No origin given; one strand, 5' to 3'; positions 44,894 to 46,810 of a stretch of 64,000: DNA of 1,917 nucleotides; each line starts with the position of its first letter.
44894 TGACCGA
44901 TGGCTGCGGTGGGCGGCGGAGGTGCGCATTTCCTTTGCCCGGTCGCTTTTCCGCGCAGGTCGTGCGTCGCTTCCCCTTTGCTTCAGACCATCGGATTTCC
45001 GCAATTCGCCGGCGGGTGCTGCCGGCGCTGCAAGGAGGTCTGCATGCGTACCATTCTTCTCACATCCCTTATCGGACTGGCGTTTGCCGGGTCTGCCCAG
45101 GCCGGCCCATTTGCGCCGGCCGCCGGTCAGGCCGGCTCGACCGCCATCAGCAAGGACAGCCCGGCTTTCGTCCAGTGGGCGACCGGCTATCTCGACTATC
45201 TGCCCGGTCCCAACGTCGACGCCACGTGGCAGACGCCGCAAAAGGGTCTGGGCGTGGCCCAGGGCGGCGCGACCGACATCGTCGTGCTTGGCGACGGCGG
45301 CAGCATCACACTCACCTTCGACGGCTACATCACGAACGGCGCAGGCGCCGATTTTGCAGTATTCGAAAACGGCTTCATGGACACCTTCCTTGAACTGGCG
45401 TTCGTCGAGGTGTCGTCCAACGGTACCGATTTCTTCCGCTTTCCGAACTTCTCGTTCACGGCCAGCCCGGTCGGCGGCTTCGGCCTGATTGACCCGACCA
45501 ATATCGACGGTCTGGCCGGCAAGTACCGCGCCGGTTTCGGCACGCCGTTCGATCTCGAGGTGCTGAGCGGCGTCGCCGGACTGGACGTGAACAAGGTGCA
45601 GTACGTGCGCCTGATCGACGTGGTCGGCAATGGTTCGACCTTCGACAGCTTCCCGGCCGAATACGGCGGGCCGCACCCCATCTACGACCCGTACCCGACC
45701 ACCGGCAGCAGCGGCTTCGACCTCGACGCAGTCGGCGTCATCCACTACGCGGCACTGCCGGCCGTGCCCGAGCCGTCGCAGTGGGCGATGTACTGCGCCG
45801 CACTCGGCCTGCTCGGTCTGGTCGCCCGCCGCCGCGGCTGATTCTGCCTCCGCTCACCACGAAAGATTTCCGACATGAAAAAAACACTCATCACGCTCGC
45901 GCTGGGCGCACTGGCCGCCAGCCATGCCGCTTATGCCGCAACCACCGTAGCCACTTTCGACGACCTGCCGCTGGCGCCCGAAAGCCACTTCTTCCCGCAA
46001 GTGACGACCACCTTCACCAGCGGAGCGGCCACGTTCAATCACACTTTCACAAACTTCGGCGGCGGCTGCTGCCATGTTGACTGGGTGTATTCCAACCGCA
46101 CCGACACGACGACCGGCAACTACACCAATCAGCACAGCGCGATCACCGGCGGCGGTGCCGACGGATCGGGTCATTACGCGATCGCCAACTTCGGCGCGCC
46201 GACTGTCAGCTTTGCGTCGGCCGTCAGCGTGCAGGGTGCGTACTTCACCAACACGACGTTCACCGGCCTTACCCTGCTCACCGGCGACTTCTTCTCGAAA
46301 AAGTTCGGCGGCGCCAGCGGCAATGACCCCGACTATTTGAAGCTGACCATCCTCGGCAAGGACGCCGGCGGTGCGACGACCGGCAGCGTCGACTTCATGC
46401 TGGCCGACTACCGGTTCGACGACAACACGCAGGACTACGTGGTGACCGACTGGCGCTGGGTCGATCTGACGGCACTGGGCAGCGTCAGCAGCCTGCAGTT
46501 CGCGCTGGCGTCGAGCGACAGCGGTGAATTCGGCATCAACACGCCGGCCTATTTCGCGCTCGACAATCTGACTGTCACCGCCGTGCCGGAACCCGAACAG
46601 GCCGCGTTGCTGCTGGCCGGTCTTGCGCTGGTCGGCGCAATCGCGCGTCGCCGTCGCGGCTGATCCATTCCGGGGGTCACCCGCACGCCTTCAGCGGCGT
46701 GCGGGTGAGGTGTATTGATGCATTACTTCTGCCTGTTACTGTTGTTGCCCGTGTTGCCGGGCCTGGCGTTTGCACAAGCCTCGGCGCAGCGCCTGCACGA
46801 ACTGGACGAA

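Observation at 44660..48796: Candidate new system: riboswitch-controlled, exosortase-anchored vitamin B12 capture apparatus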

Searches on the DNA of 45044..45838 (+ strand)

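Call 39: search_rna_families(sources=[L002, L008, L009, L010, L011, L012, L014, L017, L019, L020, L021, L005, L026], threshold=gathering)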
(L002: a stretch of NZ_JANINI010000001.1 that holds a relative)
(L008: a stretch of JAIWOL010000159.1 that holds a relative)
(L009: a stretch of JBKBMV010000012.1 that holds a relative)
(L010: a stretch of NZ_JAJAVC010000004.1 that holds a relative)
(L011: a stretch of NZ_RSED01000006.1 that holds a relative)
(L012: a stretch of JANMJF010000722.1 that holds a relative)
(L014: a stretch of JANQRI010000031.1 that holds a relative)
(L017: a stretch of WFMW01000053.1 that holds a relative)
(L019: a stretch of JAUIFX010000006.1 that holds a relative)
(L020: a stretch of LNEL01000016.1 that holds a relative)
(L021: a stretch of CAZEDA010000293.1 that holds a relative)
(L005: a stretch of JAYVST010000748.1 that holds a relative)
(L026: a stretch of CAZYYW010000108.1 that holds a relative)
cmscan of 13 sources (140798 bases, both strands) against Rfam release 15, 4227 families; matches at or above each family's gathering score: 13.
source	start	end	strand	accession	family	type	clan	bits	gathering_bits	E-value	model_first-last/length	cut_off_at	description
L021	29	250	+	RF00174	Cobalamin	Cis-reg; riboswitch;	CL00101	111.2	31.5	1.2e-26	1-189/189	no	Cobalamin riboswitch aptamer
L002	6641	6858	+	RF00174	Cobalamin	Cis-reg; riboswitch;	CL00101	108.8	31.5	5.4e-26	1-189/189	no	Cobalamin riboswitch aptamer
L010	6644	6865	+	RF00174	Cobalamin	Cis-reg; riboswitch;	CL00101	107.5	31.5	1.3e-25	1-189/189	no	Cobalamin riboswitch aptamer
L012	1803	2015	+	RF00174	Cobalamin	Cis-reg; riboswitch;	CL00101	106.1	31.5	3.2e-25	1-189/189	no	Cobalamin riboswitch aptamer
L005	878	1097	+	RF00174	Cobalamin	Cis-reg; riboswitch;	CL00101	104.6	31.5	8.8e-25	1-189/189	no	Cobalamin riboswitch aptamer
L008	3971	4173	+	RF00174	Cobalamin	Cis-reg; riboswitch;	CL00101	102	31.5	4.9e-24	1-189/189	no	Cobalamin riboswitch aptamer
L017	3279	3515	+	RF00174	Cobalamin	Cis-reg; riboswitch;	CL00101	100.8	31.5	1e-23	1-189/189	no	Cobalamin riboswitch aptamer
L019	4527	4743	+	RF00174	Cobalamin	Cis-reg; riboswitch;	CL00101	95.6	31.5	3.4e-22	1-189/189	no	Cobalamin riboswitch aptamer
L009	6564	6805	+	RF00174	Cobalamin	Cis-reg; riboswitch;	CL00101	91.9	31.5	3.9e-21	1-189/189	no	Cobalamin riboswitch aptamer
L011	6504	6760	+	RF00174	Cobalamin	Cis-reg; riboswitch;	CL00101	87.6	31.5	6.5e-20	1-189/189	no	Cobalamin riboswitch aptamer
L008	8639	8823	+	RF00013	6S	Gene;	-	64.2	46.4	4.8e-10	1-187/187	no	6S / SsrS RNA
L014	4459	4666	+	RF00174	Cobalamin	Cis-reg; riboswitch;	CL00101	60.4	31.5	4e-12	1-189/189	no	Cobalamin riboswitch aptamer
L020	4553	4734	+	RF00174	Cobalamin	Cis-reg; riboswitch;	CL00101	54.2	31.5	2.3e-10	1-189/189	no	Cobalamin riboswitch aptamer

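Call 40: search_rna_families(sources=[L033, L039, L048, L049, L051, L053, L055, L056, L057, L059, L060, L044], threshold=gathering)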
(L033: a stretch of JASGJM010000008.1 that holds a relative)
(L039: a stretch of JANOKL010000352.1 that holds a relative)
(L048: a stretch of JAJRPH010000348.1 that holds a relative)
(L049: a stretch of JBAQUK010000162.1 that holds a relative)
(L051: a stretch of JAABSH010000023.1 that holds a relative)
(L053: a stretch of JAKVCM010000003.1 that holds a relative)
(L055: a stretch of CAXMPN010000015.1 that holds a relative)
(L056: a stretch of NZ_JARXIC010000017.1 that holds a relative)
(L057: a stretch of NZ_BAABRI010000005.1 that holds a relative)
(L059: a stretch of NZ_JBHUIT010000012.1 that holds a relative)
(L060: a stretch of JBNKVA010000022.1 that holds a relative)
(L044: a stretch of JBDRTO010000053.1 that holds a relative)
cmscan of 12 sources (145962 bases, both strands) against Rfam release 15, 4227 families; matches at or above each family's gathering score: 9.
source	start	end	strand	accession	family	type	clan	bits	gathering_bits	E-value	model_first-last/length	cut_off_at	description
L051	3750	3931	+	RF00174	Cobalamin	Cis-reg; riboswitch;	CL00101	124.9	31.5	1.5e-30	1-189/189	no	Cobalamin riboswitch aptamer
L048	1090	1273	+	RF00174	Cobalamin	Cis-reg; riboswitch;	CL00101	111.4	31.5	1e-26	1-189/189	no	Cobalamin riboswitch aptamer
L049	3675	3856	+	RF00174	Cobalamin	Cis-reg; riboswitch;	CL00101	106.7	31.5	2.2e-25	1-189/189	no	Cobalamin riboswitch aptamer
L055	3846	3984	+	RF01482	AdoCbl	Cis-reg; riboswitch;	CL00101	66.3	50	1.3e-09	1-149/149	no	AdoCbl (Cobalamin/B12) riboswitch aptamer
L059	3858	3985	+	RF00174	Cobalamin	Cis-reg; riboswitch;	CL00101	66.2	31.5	8.9e-14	47-167/189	no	Cobalamin riboswitch aptamer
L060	3922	4059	+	RF01482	AdoCbl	Cis-reg; riboswitch;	CL00101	61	50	2.2e-08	1-149/149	no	AdoCbl (Cobalamin/B12) riboswitch aptamer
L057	3779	3901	+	RF00174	Cobalamin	Cis-reg; riboswitch;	CL00101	60.2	31.5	4.7e-12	47-167/189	no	Cobalamin riboswitch aptamer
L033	3743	3881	+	RF00174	Cobalamin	Cis-reg; riboswitch;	CL00101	59.2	31.5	8.8e-12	47-167/189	no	Cobalamin riboswitch aptamer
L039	1254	1393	+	RF00174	Cobalamin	Cis-reg; riboswitch;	CL00101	55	31.5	1.5e-10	47-167/189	no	Cobalamin riboswitch aptamer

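Call 41: search_rna_families(sources=[L024, L027, L038, L041, L043, L073, L074, L078, L037, L040, L065, L045], threshold=gathering)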
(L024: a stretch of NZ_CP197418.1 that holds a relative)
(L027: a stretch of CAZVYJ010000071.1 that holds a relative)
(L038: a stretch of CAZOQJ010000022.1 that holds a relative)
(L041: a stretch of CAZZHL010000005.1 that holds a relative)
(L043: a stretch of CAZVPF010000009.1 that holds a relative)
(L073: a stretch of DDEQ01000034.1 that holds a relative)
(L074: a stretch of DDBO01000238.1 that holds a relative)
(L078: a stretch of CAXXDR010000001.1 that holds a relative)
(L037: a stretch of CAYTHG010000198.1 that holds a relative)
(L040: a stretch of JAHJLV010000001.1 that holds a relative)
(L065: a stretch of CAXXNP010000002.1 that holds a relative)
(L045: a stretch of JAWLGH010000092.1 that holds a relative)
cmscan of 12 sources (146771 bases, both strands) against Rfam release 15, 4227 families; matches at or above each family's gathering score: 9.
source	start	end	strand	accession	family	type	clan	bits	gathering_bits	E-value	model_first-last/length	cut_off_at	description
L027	5636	5832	+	RF00174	Cobalamin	Cis-reg; riboswitch;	CL00101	115.2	31.5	8.4e-28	1-189/189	no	Cobalamin riboswitch aptamer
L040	5708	5922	+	RF00174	Cobalamin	Cis-reg; riboswitch;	CL00101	105.3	31.5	5.6e-25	1-189/189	no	Cobalamin riboswitch aptamer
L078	6025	6213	+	RF00174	Cobalamin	Cis-reg; riboswitch;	CL00101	103.8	31.5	1.6e-24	1-189/189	no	Cobalamin riboswitch aptamer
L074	97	290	+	RF00174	Cobalamin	Cis-reg; riboswitch;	CL00101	94.4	31.5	7.4e-22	1-189/189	no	Cobalamin riboswitch aptamer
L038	5894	6110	+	RF00174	Cobalamin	Cis-reg; riboswitch;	CL00101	75.9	31.5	1.5e-16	1-189/189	no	Cobalamin riboswitch aptamer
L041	5844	6090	+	RF00174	Cobalamin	Cis-reg; riboswitch;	CL00101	65.8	31.5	1.2e-13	1-189/189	no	Cobalamin riboswitch aptamer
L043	6375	6569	+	RF00174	Cobalamin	Cis-reg; riboswitch;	CL00101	59.4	31.5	8.1e-12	1-189/189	no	Cobalamin riboswitch aptamer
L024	5410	5695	+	RF00174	Cobalamin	Cis-reg; riboswitch;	CL00101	57.8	31.5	2.3e-11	1-189/189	no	Cobalamin riboswitch aptamer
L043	12342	12427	-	RF00005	tRNA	Gene; tRNA;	CL00001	50.9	29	1.3e-07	1-71/71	no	tRNA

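Call 65: search_rna_families(sources=[L022, L025, L030, L031, L050, L052, L058, L062, L063, L066, L068, L069], threshold=gathering)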
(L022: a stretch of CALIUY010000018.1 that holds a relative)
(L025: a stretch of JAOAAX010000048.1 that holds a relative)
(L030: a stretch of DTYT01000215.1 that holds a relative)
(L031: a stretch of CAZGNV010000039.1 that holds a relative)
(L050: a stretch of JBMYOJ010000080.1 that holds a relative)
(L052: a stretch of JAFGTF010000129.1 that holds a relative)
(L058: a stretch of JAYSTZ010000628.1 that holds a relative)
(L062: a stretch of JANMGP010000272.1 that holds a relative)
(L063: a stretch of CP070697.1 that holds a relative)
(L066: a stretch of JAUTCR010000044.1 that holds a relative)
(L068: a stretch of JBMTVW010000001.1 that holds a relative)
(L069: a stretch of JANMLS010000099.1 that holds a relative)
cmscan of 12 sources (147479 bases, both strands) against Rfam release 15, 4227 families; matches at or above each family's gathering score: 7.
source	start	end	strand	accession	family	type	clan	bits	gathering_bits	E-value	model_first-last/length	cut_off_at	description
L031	1894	2155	+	RF00174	Cobalamin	Cis-reg; riboswitch;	CL00101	74.8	31.5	3.1e-16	1-189/189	no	Cobalamin riboswitch aptamer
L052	1529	1734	+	RF00174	Cobalamin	Cis-reg; riboswitch;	CL00101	69.4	31.5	1.1e-14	1-189/189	no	Cobalamin riboswitch aptamer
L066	3995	4117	+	RF00174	Cobalamin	Cis-reg; riboswitch;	CL00101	65.1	31.5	1.9e-13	47-167/189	no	Cobalamin riboswitch aptamer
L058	3543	3751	+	RF00174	Cobalamin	Cis-reg; riboswitch;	CL00101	60.5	31.5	3.9e-12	1-189/189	no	Cobalamin riboswitch aptamer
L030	5590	5813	+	RF00174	Cobalamin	Cis-reg; riboswitch;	CL00101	55.5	31.5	1e-10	1-189/189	no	Cobalamin riboswitch aptamer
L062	5652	5861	+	RF00174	Cobalamin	Cis-reg; riboswitch;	CL00101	49.4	31.5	5.9e-09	1-189/189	no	Cobalamin riboswitch aptamer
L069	2786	2939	+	RF00174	Cobalamin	Cis-reg; riboswitch;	CL00101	42.7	31.5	4.7e-07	47-167/189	no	Cobalamin riboswitch aptamer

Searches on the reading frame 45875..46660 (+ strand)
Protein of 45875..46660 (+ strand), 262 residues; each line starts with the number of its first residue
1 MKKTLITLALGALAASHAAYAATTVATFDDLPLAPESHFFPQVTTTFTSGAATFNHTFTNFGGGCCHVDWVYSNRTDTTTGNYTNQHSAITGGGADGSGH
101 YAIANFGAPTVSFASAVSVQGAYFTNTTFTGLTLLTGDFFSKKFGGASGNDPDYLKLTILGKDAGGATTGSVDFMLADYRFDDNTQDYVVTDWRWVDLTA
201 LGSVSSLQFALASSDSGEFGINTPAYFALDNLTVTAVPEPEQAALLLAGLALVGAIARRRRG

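Call 3: search_protein_families(library=pfam, proteins=[window:45875-46660:+], max_evalue=0.1)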
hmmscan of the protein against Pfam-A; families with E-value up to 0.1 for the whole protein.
seq(262 aa): 2 families
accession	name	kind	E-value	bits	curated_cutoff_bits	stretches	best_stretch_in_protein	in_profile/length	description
PF14717.12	DUF4465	-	2.8e-49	168.3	25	1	69-232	8-176/176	Domain of unknown function (DUF4465)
PF07589.16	PEP-CTERM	-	8.7e-06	26.1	20.7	1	236-261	1-24/24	PEP-CTERM motif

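Call 4: search_protein_families(library=ncbifam, proteins=[window:45875-46660:+], max_evalue=0.1)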
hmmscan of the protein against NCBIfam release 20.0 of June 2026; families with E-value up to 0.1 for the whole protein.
seq(262 aa): 13 families
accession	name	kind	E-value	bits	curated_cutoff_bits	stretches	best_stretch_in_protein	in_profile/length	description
NF038120.1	PEP_CTERM_QFxxD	subfamily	1.7e-11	44.4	80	1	157-261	114-215/215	NF038120 family PEP-CTERM protein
NF038126.1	PEP_CTERM_FxDxF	subfamily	3.2e-09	37.2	50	1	217-260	123-165/165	FxDxF family PEP-CTERM protein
NF038129.1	PEP_NF038129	equivalog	7.7e-09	35.7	65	1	201-260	134-194/194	NF038129 family PEP-CTERM protein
NF038124.1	PEP_CTERM_TLD_A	exception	4.9e-06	26.3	100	1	225-261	199-235/235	PEP_CTERM-anchored TLD domain-containing protein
NF038119.1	PEP_CTERM_MHFG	equivalog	1.1e-05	25.9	100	1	231-261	230-260/260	MHFG family PEP-CTERM protein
NF038118.1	PEP_CTERM_CCXG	equivalog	3.3e-05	23.6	90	1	218-260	155-199/199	CCXG family PEP-CTERM protein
NF035944.1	PEPxxWA-CTERM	domain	4e-05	23.4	35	1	237-260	1-24/24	PEPxxWA-CTERM sorting domain-containing protein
NF041538.1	PEP_EDSA_1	subfamily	0.00011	21.9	100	1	232-260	278-307/307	EDSAP-1 family PEP-CTERM protein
TIGR02595.1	PEP_CTERM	domain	0.0012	19.5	16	1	237-261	1-23/24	PEP-CTERM sorting domain-containing protein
NF038125.1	PEP_CTERM_THxN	subfamily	0.005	16.4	85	1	197-261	177-245/246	THxN family PEP-CTERM protein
NF033554.9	floc_PepA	equivalog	0.0055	16.5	80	1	3-261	2-259/261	flocculation-associated PEP-CTERM protein PepA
TIGR03901.2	MYXO-CTERM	domain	0.0059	17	20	1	240-261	14-33/34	MYXO-CTERM sorting domain-containing protein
NF041927.1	Xrt_dep_XDP1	equivalog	0.069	13.1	125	1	234-261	216-241/242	exosortase-dependent surface protein XDP1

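Call 13: search_solved_structures(query=window:45875-46660:+, max_evalue=1, show_alignments=3)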
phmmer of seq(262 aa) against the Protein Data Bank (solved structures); distinct sequences matched with E-value up to 1: 8.
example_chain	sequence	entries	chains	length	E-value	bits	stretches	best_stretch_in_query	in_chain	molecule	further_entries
9hmu_A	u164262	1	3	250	2.4e-23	86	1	45-234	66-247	DUF4465 domain containing protein D5EK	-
9qpm_A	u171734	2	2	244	1.4e-22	83.6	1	60-235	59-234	DUF4465 domain-containing protein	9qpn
9fct_B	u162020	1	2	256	6.4e-22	81.3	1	61-234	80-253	DUF4465 domain-containing protein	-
4jqr_A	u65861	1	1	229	1.8e-21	79.9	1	39-234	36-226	hypothetical protein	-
4e9k_A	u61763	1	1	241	8.8e-10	41.6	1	52-234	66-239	hypothetical protein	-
9i2l_B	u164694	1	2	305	7.9e-09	38.5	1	101-234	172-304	DUF4465 domain-containing protein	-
1pg7_W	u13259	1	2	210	0.18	14.3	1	17-91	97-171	murine antibody 6A6 Fab fragment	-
5nqy_A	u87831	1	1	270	0.25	13.9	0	96-137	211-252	Factor H binding protein variant B16_001,Major outer membrane protein P.IA,Factor H bindin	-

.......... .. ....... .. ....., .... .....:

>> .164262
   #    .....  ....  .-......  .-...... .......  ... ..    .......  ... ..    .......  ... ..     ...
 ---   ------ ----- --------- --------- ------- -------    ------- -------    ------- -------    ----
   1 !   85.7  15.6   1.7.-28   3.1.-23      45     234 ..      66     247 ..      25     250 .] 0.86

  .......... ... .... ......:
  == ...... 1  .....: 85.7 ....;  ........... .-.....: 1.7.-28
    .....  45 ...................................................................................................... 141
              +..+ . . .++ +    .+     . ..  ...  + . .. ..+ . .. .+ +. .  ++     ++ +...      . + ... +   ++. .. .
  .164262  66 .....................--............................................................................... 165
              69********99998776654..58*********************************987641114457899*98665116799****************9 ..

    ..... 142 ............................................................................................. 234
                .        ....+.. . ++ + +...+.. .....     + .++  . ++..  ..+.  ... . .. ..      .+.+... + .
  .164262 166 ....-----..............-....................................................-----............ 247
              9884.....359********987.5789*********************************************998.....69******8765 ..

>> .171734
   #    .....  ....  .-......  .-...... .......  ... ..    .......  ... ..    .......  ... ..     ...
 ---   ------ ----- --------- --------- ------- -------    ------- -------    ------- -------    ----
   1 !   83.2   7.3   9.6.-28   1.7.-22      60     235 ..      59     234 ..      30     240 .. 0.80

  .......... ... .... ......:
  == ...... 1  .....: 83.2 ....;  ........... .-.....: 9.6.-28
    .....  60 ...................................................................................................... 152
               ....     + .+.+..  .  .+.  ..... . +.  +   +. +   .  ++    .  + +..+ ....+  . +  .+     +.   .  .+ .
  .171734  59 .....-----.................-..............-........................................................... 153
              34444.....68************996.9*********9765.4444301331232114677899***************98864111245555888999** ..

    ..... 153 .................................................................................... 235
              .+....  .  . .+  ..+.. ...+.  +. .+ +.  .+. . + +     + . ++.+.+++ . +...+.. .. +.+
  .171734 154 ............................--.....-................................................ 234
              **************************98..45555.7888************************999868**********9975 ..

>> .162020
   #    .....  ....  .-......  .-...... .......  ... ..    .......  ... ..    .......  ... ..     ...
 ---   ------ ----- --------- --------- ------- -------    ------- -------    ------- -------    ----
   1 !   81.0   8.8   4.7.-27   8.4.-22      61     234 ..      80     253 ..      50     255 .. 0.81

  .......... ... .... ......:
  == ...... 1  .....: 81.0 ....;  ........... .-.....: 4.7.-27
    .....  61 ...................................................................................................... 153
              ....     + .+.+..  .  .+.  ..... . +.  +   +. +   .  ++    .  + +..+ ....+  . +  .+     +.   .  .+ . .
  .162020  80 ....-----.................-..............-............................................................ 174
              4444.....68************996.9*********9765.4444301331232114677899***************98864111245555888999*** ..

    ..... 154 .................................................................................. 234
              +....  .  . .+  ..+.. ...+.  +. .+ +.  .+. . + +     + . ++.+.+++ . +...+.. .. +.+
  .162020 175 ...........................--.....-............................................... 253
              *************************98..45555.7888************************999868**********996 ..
